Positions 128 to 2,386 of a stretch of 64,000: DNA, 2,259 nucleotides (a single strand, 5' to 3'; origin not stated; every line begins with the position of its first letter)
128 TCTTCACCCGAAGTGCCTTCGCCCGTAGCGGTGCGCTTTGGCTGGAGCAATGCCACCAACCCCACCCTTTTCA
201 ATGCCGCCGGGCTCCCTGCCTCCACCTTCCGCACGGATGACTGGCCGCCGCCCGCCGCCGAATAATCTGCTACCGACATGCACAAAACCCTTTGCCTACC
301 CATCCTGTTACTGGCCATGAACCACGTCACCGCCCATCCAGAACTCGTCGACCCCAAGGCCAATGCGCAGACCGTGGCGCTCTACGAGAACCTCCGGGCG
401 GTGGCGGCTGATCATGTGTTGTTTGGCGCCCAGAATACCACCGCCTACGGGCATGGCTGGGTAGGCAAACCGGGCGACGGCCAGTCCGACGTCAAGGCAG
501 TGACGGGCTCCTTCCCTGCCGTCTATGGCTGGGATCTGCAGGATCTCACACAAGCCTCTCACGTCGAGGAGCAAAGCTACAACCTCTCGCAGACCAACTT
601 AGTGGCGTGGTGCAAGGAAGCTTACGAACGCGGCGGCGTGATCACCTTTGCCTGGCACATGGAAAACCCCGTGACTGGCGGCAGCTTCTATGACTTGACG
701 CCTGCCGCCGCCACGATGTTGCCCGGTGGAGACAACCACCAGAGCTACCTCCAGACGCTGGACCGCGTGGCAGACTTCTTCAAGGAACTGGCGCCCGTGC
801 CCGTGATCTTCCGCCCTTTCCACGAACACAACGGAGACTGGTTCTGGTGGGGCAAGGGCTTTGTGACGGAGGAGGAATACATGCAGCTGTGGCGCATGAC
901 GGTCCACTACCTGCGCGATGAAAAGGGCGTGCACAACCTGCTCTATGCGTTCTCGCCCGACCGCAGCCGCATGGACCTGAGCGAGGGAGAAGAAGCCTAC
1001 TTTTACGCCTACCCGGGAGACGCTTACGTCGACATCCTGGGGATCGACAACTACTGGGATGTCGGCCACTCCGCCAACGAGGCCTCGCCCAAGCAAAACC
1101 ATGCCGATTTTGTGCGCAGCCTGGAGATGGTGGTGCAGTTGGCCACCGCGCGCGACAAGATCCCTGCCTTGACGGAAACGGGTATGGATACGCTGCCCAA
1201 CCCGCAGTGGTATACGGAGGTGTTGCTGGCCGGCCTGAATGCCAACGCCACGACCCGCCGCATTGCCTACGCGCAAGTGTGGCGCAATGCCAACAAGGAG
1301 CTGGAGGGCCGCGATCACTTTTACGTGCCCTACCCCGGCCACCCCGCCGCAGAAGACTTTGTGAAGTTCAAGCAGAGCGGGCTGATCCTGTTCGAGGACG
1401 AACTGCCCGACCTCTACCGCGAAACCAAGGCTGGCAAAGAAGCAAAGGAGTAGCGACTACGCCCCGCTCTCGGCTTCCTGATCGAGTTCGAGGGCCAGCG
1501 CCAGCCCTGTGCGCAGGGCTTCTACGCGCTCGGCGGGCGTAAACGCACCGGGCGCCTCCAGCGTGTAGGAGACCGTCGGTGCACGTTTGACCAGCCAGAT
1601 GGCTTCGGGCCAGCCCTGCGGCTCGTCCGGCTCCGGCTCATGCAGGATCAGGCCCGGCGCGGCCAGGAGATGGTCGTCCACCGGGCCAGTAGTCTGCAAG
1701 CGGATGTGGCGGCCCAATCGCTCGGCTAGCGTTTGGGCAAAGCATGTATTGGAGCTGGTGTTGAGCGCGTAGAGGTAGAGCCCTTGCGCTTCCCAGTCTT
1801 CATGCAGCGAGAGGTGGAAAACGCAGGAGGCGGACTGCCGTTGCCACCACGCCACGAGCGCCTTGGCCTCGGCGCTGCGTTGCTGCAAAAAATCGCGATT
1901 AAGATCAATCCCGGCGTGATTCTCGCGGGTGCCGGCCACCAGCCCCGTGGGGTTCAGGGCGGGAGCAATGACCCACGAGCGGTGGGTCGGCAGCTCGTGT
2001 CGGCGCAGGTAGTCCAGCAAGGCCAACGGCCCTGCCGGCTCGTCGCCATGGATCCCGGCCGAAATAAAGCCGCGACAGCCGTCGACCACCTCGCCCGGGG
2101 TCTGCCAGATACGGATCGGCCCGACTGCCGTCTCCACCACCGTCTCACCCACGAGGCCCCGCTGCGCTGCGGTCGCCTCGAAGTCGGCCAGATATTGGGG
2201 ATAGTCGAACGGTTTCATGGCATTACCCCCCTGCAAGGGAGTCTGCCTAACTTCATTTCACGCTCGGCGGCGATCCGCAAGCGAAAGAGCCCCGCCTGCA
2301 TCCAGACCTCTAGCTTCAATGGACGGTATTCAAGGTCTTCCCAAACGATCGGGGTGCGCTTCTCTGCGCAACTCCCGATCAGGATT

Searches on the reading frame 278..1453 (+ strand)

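Call 54: search_protein_families(library=pfam, max_evalue=0.001, proteins=[window:278-1453:+])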
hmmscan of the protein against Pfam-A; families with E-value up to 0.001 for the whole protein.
window:278-1453:+ (391 aa): 1 family
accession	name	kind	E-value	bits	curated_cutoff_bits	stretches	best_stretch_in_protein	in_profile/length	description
PF02156.21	Glyco_hydro_26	-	3e-49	168.5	20.2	1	24-296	1-264/311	Glycosyl hydrolase family 26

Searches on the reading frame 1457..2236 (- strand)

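Call 73: search_protein_families(library=pfam, max_evalue=0.001, proteins=[window:1457-2236:-])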
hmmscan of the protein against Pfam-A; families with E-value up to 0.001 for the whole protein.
window:1457-2236:- (259 aa): 2 families
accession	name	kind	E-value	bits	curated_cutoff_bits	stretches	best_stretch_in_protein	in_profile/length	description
PF24827.1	AstE_AspA_cat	-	9.2e-11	42.1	25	1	57-159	6-118/192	Succinylglutamate desuccinylase/Aspartoacylase catalytic domain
PF00246.29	Peptidase_M14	-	0.0007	19.7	21.6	0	57-119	50-136/286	Zinc carboxypeptidase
